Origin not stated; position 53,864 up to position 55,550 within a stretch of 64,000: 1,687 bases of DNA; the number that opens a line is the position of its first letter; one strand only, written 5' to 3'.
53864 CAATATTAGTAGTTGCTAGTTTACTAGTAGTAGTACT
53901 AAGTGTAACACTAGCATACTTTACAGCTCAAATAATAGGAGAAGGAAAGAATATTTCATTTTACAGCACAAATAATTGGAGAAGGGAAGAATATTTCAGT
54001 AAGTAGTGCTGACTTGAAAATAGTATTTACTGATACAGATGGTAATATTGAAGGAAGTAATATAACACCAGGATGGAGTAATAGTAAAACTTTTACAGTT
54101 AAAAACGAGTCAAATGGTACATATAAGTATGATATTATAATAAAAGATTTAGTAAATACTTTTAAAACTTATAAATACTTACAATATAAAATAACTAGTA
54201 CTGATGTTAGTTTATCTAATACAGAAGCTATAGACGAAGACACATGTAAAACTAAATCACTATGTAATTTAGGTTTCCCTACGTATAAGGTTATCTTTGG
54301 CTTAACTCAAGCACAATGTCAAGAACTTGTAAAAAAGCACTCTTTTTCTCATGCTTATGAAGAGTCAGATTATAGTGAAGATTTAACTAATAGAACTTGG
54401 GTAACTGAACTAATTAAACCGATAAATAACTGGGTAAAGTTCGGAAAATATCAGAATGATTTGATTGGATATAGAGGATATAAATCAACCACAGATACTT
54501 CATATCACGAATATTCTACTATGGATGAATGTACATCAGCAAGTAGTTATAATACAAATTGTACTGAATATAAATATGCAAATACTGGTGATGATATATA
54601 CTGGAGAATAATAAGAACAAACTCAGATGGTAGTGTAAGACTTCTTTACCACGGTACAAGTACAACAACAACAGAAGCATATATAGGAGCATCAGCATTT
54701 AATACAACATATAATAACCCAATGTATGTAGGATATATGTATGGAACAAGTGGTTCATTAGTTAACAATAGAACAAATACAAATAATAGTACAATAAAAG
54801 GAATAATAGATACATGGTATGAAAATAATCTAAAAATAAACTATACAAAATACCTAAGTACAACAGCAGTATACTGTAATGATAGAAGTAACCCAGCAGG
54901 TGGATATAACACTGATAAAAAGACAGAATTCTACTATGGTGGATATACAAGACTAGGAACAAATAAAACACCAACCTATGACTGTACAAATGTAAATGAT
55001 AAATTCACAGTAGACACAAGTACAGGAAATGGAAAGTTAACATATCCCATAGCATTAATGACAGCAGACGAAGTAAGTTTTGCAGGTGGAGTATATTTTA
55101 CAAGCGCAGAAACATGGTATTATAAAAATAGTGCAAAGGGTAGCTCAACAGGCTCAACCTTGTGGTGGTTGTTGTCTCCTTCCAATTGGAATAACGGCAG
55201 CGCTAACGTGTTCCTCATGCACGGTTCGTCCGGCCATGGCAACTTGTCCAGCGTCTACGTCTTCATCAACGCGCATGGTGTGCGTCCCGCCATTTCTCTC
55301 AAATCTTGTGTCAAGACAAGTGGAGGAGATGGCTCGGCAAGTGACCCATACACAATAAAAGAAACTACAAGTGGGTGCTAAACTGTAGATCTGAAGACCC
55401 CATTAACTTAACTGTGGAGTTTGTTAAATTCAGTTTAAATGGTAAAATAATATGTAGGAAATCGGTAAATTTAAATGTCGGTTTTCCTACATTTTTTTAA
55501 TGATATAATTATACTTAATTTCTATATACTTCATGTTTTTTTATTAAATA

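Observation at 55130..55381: Sharp GC-rich block confined to the DUF6273-like 3' end of the tasA-like gene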

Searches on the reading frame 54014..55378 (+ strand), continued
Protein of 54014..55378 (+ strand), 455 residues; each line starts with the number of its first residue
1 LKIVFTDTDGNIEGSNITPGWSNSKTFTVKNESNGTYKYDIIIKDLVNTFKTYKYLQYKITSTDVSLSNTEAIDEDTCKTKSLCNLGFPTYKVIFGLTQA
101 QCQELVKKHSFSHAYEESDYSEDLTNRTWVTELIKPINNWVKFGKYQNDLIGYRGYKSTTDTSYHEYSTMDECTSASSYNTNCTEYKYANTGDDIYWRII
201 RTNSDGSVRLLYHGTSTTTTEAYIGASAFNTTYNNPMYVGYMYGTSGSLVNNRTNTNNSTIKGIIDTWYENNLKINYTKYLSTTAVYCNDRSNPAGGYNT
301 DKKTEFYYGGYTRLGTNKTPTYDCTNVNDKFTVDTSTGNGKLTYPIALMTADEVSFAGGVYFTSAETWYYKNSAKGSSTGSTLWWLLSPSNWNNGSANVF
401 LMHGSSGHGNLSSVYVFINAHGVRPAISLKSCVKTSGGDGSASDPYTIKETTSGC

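Call 66: fold_search(model_id=the predicted structure, library=pdb)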
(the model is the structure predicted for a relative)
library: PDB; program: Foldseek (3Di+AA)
matches with E <= 10: 21; with E <= 0.001: 0
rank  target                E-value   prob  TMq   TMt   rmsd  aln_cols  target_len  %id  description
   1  2l9c_MODEL_1_A        5.0e+00  0.01  0.06  0.12  16.7       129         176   11  Structural insights into the specificity of darcin, an atypical major urinary protein. (released 2012-02-08)
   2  9vfr_C                5.6e+00  0.01  0.06  0.11  22.1       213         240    7  Structure of mature Coxsackievirus A6 virion complexed with its receptor KREMEN1 (released 2025-11-19)
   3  7edg_B                5.9e+00  0.00  0.04  0.02  14.8       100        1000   15  Cryo-EM structure of SARS-CoV-2 S-UK variant (B.1.1.7), one RBD-up conformation 2 (released 2021-09-01)
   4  4kii                  6.6e+00  0.01  0.05  0.14  15.7       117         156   11  Beta-lactoglobulin in complex with Cp*Rh(III)Cl N,N-di(pyridin-2-yl)dodecanamide (released 2013-09-04)
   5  3htn_A                6.6e+00  0.01  0.05  0.12  10.8        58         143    9  Crystal structure of a putative dna binding protein (bt_1116) from bacteroides thetaiotaomicron vpi-5482 at 1.50 A res (released 2009-06-30)
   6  9cwr_C                6.6e+00  0.00  0.04  0.03  14.1        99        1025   17  SARS-CoV-2 BA.2.86 Spike trimer in complex with TRI2-2 minibinder (released 2026-01-21)
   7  1h91_A                7.0e+00  0.01  0.05  0.12  17.8       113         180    8  The crystal structure of lobster apocrustacyanin A1 using softer X-rays. (released 2001-09-06)
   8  8gs6_C                7.0e+00  0.01  0.05  0.03  15.0        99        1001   14  Structure of the SARS-CoV-2 BA.2.75 spike glycoprotein (closed state 1) (released 2022-10-26)
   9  9cr3_B                7.0e+00  0.00  0.03  0.05  13.8        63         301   13  CryoEM Structure of the human full length NAD Kinase (released 2025-01-08)
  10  9cr3_D                7.0e+00  0.00  0.03  0.05  13.7        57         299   12  CryoEM Structure of the human full length NAD Kinase (released 2025-01-08)
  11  5cpg_A                7.8e+00  0.02  0.04  0.12   4.9        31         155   19  R-Hydratase PhaJ1 from Pseudomonas aeruginosa in the unliganded form (released 2015-10-07)
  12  6obv_C                8.3e+00  0.00  0.07  0.10  18.1       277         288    9  Structural insights into dehydratase substrate selection for the borrelidin and fluvirucin polyketide synthases (released 2019-06-05)
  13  7q18_BBB              8.7e+00  0.01  0.05  0.14  14.1       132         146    4  Beta-lactoglobulin mutant FAF (I56F/L39A/M107F), unliganded form (released 2022-05-11)
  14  7aoi_XC               9.3e+00  0.01  0.05  0.04  18.9       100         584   15  Trypanosoma brucei mitochondrial ribosome large subunit assembly intermediate (released 2020-12-02)
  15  1qg5                  9.3e+00  0.01  0.05  0.14  15.5       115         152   12  HIGH RESOLUTION CRYSTAL STRUCTURE OF THE BOVINE BETA-LACTOGLOBULIN (ISOFORM A) (released 2001-04-21)
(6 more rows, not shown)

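Call 68: search_solved_structures(query=A5, max_evalue=1)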
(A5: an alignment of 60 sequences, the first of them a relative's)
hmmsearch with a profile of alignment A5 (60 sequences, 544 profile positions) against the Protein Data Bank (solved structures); distinct sequences matched with E-value up to 1: 0.

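Call 70: search_protein_families(library=pfam, proteins=[P0005, P0053, P0065, P0070, P0109, P0001, P0043], max_evalue=0.1)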
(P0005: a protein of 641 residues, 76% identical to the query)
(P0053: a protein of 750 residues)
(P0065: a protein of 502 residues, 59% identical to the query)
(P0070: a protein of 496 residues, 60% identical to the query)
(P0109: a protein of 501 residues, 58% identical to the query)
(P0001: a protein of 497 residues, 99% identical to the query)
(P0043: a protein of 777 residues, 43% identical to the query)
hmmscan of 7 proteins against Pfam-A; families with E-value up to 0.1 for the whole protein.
P0005 (641 aa): 1 family
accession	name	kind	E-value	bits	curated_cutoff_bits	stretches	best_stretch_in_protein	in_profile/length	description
PF19789.6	DUF6273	-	3.7e-06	27.4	23.5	1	535-617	87-172/172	Domain of unknown function (DUF6273)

P0053 (750 aa): 1 family
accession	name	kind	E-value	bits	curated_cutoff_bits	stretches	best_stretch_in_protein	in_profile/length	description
PF19789.6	DUF6273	-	2.9e-11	43.9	23.5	2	297-404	63-171/172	Domain of unknown function (DUF6273)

P0065 (502 aa): 2 families
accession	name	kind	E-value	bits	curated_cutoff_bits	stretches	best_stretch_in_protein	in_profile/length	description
PF19789.6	DUF6273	-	3.4e-05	24.2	23.5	1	390-478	81-172/172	Domain of unknown function (DUF6273)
PF23818.1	Phage_tail_terminator_7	-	0.037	14.1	27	1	71-150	80-154/161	Bacteriophage Tail Tube Terminator Protein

P0070 (496 aa): 2 families
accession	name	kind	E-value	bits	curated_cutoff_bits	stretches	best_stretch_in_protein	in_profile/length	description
PF19789.6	DUF6273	-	1.4e-05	25.5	23.5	1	403-472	101-172/172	Domain of unknown function (DUF6273)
PF01454.25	MAGE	-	0.085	13.1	25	0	63-114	142-194/207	MAGE homology domain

P0109 (501 aa): 2 families
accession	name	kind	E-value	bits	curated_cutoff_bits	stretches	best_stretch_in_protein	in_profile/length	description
PF19789.6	DUF6273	-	1.6e-05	25.3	23.5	1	394-477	86-172/172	Domain of unknown function (DUF6273)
PF01454.25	MAGE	-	0.089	13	25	0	64-111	143-191/207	MAGE homology domain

P0001 (497 aa): 1 family
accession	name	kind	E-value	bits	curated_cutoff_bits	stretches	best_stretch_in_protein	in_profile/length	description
PF22073.2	Cep192_D4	-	0.051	14.2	35.5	0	58-113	15-70/112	Cep192 domain 4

P0043 (777 aa): 1 family
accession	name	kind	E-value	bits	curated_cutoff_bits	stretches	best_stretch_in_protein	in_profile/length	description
PF14101.11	DUF4275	-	0.095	13.3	27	0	210-294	45-130/139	Domain of unknown function (DUF4275)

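Call 88: search_protein_families(library=ncbifam, proteins=[P0004], max_evalue=10)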
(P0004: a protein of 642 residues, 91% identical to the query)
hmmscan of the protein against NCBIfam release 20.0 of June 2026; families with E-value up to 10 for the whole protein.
P0004 (642 aa): 0 families

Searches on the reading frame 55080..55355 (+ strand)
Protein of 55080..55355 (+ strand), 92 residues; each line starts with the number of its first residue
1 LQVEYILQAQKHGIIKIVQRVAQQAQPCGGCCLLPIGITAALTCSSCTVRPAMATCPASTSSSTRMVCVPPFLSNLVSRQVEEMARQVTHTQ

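Call 9: search_protein_families(library=pfam, proteins=[window:55080-55355:+], max_evalue=0.1)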
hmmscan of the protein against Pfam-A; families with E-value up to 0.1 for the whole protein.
window:55080-55355:+ (92 aa): 1 family
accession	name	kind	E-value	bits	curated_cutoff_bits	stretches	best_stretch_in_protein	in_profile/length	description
PF10237.15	N6-adenineMlase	-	0.095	12.8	23.2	0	60-90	86-116/166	Probable N6-adenine methyltransferase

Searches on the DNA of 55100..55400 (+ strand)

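Call 14: search_dna_similar(query=window:55100-55400:+, collection=phages, mode=distant, max_evalue=0.01)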
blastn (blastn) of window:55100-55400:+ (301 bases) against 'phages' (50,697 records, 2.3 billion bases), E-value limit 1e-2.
No match.

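Call 15: search_dna_similar(query=window:55100-55400:+, collection=plasmids, mode=distant, max_evalue=0.01)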
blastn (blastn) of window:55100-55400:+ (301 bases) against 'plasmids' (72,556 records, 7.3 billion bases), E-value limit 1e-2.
No match.
